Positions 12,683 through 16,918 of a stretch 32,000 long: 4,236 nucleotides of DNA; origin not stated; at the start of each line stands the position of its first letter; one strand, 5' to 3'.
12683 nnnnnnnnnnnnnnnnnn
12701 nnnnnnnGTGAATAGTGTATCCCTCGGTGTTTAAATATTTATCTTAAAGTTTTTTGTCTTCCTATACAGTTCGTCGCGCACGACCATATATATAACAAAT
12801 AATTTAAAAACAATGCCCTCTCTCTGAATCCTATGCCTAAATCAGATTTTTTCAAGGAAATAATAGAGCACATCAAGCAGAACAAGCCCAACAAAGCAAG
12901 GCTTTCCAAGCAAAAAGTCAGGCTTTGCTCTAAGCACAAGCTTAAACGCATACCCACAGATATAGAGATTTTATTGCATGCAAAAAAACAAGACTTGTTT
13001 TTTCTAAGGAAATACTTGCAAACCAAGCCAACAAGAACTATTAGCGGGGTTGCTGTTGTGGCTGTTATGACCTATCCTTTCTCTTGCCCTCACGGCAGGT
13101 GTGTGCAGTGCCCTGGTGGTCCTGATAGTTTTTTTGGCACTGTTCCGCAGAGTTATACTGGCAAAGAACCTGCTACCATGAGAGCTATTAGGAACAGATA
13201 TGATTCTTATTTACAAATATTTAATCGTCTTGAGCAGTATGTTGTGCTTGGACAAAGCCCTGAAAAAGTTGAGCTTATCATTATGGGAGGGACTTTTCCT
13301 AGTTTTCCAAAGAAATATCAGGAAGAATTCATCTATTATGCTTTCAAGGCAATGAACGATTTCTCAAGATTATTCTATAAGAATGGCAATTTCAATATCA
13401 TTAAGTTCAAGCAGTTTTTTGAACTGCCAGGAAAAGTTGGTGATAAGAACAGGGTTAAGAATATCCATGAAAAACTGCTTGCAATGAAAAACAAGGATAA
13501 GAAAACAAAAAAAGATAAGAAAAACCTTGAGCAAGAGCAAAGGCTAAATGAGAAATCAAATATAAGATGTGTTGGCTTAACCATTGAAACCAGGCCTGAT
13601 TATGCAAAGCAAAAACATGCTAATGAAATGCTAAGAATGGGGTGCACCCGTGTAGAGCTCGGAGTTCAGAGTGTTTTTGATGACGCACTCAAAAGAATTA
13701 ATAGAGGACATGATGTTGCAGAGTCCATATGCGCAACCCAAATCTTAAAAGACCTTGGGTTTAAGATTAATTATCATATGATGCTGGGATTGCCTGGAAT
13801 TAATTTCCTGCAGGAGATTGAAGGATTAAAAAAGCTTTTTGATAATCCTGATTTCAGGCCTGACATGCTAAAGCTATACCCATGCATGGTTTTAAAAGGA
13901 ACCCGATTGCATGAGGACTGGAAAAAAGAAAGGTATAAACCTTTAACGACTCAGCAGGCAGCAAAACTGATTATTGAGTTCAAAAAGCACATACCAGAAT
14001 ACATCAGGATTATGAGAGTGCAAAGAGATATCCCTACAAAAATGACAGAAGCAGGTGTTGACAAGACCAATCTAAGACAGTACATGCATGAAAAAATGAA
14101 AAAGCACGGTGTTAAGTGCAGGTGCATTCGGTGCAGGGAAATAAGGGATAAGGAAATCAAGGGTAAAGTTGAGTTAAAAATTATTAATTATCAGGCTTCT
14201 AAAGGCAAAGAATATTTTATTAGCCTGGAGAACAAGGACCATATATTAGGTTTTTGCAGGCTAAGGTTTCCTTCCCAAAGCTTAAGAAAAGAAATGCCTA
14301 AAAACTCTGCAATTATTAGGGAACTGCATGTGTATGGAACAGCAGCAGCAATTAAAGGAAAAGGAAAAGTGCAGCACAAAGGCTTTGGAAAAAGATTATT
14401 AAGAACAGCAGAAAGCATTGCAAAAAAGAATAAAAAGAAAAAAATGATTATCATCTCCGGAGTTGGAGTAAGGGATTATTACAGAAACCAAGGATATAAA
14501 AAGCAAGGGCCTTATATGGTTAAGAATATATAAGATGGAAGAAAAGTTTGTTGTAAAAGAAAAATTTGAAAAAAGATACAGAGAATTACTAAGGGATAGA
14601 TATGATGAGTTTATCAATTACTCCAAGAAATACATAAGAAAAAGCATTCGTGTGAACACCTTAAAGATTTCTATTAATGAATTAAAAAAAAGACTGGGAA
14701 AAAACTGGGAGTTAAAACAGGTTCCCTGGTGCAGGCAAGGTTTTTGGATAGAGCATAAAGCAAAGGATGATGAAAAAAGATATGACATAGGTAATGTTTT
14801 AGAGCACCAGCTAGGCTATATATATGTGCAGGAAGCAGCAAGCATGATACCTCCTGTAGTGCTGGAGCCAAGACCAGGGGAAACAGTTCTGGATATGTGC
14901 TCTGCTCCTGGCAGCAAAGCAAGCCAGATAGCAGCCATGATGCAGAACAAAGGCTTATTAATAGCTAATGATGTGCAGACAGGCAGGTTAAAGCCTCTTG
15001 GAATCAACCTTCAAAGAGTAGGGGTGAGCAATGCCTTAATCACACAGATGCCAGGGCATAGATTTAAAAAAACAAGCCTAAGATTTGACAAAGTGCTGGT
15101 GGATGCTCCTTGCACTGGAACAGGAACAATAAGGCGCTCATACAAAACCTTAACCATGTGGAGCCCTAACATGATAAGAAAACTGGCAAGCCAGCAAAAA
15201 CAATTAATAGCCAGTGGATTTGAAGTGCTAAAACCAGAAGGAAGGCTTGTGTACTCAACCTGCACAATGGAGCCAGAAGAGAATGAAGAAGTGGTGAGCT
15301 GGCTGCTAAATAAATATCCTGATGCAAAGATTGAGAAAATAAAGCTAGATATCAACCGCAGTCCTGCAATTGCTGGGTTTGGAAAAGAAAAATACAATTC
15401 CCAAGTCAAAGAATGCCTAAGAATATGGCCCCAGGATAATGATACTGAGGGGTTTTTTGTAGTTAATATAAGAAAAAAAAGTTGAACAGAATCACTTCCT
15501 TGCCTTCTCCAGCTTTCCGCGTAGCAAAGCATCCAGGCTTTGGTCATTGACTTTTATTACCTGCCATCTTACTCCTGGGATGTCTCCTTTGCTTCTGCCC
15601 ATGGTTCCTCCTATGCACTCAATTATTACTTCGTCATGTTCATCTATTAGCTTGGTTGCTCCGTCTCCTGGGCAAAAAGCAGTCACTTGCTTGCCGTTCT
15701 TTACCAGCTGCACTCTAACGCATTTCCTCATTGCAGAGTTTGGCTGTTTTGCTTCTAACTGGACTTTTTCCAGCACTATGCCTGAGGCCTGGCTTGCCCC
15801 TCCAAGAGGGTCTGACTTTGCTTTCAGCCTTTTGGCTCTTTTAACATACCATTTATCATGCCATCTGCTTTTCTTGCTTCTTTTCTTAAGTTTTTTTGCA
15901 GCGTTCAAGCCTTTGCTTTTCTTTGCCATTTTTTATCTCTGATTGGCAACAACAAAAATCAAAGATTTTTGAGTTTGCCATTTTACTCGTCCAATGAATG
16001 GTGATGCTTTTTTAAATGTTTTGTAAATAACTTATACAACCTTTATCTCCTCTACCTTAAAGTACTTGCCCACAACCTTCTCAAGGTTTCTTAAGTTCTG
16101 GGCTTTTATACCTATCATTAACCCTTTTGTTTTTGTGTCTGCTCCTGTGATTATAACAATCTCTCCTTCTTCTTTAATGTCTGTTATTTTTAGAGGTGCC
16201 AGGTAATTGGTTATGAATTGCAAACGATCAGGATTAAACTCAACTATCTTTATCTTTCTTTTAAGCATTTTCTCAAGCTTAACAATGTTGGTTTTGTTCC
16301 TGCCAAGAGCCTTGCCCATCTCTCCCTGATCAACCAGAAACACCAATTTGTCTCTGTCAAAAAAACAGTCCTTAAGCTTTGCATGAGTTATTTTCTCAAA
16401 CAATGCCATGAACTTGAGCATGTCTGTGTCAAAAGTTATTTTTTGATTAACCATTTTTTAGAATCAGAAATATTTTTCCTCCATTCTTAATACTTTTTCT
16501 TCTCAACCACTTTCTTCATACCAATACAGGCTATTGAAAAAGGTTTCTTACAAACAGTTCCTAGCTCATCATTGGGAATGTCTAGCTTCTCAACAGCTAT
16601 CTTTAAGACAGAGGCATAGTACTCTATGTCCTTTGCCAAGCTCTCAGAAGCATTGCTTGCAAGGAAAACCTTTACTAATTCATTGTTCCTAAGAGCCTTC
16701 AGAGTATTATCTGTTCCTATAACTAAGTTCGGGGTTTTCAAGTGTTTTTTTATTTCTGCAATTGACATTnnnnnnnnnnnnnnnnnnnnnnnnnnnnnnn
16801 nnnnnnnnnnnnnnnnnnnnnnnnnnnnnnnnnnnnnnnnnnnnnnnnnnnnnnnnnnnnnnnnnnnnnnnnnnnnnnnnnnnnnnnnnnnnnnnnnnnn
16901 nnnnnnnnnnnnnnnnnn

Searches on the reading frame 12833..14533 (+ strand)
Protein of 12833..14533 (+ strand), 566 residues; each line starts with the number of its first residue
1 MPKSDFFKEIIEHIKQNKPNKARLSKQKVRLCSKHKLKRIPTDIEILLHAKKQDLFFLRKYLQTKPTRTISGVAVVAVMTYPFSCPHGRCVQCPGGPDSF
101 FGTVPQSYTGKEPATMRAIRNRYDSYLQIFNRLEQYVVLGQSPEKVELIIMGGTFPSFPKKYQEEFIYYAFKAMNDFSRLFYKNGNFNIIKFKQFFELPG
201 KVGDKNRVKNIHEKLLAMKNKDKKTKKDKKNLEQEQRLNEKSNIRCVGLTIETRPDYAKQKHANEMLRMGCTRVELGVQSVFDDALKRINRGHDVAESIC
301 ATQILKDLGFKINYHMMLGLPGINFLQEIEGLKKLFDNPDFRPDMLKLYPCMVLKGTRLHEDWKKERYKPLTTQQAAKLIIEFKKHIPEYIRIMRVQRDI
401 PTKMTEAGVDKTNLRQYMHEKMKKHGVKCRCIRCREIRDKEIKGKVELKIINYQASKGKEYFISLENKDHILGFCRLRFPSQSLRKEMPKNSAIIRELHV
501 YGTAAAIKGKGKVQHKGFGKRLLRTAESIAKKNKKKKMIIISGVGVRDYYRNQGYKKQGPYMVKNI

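Call 9: search_protein_families(library=pfam, proteins=[window:12833-14533:+], max_evalue=0.001)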
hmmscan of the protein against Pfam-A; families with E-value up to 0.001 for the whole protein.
window:12833-14533:+ (566 aa): 5 families
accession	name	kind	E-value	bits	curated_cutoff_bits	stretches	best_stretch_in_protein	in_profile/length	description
PF16199.10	Radical_SAM_C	-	1.1e-22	80.4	31.9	1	343-424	1-85/85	Radical_SAM C-terminal domain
PF04055.27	Radical_SAM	-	6.7e-15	56.1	29.5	1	232-325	73-156/166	Radical SAM superfamily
PF23613.1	ELP3_N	-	2.7e-10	40.5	27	1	8-70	6-70/70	ELP3 N-terminal domain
PF00583.31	Acetyltransf_1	-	0.00011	22.9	20.7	1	456-555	29-116/116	Acetyltransferase (GNAT) family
PF13673.13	Acetyltransf_10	-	0.00043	20.7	23.6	0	512-564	62-116/128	Acetyltransferase (GNAT) domain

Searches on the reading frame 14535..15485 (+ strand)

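Call 9: search_protein_families(library=pfam, proteins=[window:14535-15485:+], max_evalue=0.001)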
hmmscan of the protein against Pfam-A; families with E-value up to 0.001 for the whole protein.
window:14535-15485:+ (316 aa): 4 families
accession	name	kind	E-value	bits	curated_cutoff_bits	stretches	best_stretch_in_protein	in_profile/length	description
PF01189.24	Methyltr_RsmB-F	-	1.9e-54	184.8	27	1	108-312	2-198/199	16S rRNA methyltransferase RsmB/F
PF17125.10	Methyltr_RsmF_N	-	2.7e-22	79.4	34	1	9-101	3-86/86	N-terminal domain of 16S rRNA methyltransferase RsmF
PF01728.25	FtsJ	-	2e-05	25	24.1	1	114-268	21-163/181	FtsJ-like methyltransferase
PF13847.12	Methyltransf_31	-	0.00067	19.8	27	0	114-255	3-124/145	Methyltransferase domain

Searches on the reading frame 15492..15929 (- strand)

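Call 76: search_protein_families(library=pfam, proteins=[window:15492-15929:-], max_evalue=0.001)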
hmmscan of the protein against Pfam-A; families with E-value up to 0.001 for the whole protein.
window:15492-15929:- (145 aa): 1 family
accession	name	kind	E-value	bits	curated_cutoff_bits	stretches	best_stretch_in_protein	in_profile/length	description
PF00164.32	Ribosom_S12_S23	-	5.4e-42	142.4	22.3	1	36-144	2-109/110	Ribosomal protein S12/S23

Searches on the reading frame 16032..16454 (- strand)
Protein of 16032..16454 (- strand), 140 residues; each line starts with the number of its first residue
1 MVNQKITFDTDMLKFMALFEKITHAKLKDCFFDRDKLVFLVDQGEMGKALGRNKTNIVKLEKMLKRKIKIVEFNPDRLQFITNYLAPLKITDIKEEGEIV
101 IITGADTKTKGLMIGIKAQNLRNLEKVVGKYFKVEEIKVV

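Call 76: search_protein_families(library=pfam, proteins=[window:16032-16454:-], max_evalue=0.001)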
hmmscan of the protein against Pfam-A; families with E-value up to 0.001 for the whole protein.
window:16032-16454:- (140 aa): 2 families
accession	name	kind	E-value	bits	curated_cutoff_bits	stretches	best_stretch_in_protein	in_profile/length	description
PF13184.12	KH_5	-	6.9e-09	36.2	27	1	37-94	5-68/69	NusA-like KH domain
PF07650.23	KH_2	-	5.8e-06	26.5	22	0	17-72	5-62/78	KH domain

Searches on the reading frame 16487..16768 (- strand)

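Call 76: search_protein_families(library=pfam, proteins=[window:16487-16768:-], max_evalue=0.001)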
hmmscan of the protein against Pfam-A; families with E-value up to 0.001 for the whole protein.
window:16487-16768:- (93 aa): 1 family
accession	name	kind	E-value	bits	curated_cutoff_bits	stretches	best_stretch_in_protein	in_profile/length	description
PF01248.31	Ribosomal_L7Ae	-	5e-14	52.2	22.1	1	5-91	6-92/95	Ribosomal protein L7Ae/L30e/S12e/Gadd45 family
